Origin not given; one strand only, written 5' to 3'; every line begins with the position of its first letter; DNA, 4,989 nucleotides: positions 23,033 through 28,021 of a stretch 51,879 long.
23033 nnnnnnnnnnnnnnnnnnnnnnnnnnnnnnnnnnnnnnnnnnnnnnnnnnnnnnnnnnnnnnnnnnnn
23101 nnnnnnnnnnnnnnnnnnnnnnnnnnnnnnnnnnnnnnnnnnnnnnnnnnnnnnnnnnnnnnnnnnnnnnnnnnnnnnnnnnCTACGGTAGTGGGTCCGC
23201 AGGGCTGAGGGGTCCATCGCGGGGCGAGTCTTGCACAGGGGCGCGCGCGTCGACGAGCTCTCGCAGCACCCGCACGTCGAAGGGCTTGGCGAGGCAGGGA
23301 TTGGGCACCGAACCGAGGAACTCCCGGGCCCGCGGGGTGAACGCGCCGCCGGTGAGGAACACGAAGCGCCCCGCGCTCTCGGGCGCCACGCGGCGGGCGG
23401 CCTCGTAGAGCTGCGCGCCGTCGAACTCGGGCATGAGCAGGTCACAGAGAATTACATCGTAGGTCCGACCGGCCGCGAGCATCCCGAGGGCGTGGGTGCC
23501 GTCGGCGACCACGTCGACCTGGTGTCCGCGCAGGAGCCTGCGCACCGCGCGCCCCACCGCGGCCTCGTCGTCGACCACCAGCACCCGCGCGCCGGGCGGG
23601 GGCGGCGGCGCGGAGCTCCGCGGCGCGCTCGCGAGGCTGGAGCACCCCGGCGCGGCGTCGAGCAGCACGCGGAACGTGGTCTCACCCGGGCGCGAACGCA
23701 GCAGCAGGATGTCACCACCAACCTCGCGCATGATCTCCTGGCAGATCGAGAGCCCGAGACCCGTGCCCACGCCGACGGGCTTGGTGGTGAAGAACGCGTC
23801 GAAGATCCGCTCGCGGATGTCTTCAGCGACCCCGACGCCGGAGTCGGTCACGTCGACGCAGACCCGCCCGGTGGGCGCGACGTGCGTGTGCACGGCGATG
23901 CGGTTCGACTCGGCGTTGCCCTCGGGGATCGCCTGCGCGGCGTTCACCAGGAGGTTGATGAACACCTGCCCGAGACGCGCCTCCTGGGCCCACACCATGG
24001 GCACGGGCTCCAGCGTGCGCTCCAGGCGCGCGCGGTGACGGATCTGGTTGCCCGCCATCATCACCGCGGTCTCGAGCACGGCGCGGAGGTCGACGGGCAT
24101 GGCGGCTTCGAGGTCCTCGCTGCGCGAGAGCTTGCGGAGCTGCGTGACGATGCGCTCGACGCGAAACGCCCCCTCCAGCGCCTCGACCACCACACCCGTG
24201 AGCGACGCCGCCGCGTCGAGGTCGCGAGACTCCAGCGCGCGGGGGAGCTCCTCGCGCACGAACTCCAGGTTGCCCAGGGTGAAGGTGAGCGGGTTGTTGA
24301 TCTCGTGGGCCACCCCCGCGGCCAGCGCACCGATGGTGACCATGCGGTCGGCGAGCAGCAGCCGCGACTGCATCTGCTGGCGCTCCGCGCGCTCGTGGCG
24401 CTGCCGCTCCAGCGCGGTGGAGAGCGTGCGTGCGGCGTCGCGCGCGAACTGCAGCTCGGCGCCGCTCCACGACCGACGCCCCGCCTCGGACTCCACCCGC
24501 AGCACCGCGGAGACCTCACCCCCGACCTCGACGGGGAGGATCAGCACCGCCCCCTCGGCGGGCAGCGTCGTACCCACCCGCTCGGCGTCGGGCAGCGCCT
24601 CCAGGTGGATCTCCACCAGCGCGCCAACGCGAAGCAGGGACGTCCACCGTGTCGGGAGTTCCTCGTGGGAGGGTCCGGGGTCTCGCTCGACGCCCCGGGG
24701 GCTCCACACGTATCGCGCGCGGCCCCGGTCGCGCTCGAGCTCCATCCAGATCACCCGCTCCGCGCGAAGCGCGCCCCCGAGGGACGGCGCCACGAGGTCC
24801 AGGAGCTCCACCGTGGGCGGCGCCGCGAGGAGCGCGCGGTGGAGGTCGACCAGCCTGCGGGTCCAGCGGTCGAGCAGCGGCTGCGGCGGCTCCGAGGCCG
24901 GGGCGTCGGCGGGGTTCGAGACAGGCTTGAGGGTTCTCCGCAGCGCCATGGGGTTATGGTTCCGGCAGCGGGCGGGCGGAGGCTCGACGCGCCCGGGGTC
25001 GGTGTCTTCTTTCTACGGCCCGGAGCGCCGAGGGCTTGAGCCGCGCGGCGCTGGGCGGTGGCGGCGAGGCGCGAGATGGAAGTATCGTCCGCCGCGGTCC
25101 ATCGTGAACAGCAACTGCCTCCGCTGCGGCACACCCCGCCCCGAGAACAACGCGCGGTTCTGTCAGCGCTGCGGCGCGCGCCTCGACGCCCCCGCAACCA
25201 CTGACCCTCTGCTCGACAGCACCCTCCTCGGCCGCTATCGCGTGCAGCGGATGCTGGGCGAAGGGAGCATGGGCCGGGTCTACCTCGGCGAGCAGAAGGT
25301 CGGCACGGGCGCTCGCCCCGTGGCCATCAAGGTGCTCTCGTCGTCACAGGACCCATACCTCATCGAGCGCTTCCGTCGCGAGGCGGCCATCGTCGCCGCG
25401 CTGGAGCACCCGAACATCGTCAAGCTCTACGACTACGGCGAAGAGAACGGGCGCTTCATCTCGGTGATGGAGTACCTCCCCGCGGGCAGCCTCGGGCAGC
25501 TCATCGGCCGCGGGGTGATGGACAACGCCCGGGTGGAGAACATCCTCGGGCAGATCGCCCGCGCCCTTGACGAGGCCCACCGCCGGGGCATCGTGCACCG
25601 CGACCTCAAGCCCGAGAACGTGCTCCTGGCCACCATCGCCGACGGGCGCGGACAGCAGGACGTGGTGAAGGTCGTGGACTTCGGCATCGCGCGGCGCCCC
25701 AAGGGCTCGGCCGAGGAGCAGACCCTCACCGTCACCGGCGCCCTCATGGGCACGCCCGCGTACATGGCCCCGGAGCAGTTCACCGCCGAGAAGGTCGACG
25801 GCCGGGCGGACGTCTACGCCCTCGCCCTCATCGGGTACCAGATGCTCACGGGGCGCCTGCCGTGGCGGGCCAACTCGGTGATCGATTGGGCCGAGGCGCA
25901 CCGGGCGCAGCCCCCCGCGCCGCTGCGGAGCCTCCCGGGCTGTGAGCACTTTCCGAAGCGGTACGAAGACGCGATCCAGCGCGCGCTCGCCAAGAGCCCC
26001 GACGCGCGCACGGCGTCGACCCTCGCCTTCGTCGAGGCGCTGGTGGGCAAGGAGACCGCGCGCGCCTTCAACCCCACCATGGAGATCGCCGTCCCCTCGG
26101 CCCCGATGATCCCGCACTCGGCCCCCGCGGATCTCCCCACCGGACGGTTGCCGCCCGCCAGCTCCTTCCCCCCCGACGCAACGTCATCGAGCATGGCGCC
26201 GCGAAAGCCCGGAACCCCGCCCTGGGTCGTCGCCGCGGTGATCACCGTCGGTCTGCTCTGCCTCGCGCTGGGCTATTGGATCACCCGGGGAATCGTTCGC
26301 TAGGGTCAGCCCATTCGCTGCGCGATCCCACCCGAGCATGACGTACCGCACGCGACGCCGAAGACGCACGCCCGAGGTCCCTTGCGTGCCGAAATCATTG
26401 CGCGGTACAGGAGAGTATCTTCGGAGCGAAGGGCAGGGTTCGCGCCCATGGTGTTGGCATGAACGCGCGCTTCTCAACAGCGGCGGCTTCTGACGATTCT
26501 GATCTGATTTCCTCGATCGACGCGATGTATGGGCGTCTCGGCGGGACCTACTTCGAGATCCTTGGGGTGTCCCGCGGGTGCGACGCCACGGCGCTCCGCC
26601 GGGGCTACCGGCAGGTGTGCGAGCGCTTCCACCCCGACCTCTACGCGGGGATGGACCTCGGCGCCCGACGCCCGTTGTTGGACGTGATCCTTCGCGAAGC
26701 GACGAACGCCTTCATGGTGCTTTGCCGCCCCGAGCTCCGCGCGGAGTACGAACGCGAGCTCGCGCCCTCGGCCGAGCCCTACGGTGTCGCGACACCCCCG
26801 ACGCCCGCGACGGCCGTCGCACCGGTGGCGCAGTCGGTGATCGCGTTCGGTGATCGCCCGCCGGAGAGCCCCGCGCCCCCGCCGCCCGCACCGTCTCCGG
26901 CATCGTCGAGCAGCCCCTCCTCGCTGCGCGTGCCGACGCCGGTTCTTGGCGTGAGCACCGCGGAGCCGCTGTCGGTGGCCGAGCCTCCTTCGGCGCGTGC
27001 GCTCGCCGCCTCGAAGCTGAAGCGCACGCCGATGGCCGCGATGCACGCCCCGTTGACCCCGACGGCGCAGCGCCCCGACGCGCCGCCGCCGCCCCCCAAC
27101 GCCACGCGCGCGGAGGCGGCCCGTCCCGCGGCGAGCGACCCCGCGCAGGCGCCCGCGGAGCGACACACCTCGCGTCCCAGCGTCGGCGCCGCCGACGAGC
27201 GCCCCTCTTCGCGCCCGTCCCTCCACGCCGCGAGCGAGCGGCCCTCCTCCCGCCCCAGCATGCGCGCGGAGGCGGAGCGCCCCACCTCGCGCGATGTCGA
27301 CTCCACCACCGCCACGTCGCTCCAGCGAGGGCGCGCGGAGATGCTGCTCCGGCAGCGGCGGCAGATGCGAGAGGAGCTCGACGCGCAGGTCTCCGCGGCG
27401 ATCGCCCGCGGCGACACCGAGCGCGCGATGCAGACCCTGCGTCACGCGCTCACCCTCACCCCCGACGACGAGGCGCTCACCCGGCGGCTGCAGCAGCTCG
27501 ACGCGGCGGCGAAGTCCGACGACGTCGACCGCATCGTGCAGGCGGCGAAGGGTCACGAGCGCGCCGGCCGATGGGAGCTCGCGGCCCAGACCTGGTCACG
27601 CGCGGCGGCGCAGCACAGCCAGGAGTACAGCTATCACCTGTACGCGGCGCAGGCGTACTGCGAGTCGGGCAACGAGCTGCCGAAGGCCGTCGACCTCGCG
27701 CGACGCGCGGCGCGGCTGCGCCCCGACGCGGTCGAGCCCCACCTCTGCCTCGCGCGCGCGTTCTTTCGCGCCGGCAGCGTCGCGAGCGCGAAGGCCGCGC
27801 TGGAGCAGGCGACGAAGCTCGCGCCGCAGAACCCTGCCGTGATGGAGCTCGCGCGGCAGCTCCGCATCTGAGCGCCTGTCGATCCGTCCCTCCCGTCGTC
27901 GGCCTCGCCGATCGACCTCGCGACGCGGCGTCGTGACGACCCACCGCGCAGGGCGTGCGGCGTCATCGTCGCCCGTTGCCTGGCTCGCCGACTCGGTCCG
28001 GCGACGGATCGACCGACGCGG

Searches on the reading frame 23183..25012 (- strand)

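Call 40: search_protein_families(library=pfam, proteins=[window:23183-25012:-], max_evalue=0.001)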
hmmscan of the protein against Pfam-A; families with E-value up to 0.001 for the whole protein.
window:23183-25012:- (609 aa): 4 families
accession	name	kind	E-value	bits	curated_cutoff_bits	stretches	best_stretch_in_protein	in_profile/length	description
PF02518.31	HATPase_c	-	7.7e-21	75.1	26.4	1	343-453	2-109/111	Histidine kinase-, DNA gyrase B-, and HSP90-like ATPase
PF00072.30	Response_reg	-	7.4e-14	52.3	30.2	1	477-587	1-110/111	Response regulator receiver domain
PF00512.31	HisKA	-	4.8e-07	30.2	26.9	1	229-299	4-64/66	His Kinase A (phospho-acceptor) domain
PF13492.12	GAF_3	-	1.2e-05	26.2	27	1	70-203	5-129/129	GAF domain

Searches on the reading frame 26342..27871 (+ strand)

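Call 40: search_protein_families(library=pfam, proteins=[window:26342-27871:+], max_evalue=0.001)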
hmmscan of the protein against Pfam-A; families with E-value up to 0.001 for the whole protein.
window:26342-27871:+ (509 aa): 8 families
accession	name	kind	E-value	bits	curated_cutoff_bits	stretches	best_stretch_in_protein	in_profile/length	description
PF13428.12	TPR_14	-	7.9e-12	45.1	23.5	1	465-502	2-39/44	Tetratricopeptide repeat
PF13414.12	TPR_11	-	6.9e-08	32.5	26.8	0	443-478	7-42/42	TPR repeat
PF07719.23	TPR_2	-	7.5e-08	32.4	27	0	465-497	2-34/34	Tetratricopeptide repeat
PF00226.36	DnaJ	-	9.6e-07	29.3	27.8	1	69-137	1-63/63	DnaJ domain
PF14559.12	TPR_19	-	4.5e-06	27.3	25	1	448-506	9-67/68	Tetratricopeptide repeat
PF13181.12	TPR_8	-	1.2e-05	25.5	25.7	0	470-497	7-34/34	Tetratricopeptide repeat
PF13432.12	TPR_16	-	2.1e-05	25.3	32.7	0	401-463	3-64/65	Tetratricopeptide repeat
PF13371.12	TPR_9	-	0.00033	21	35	0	444-508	9-73/73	Tetratricopeptide repeat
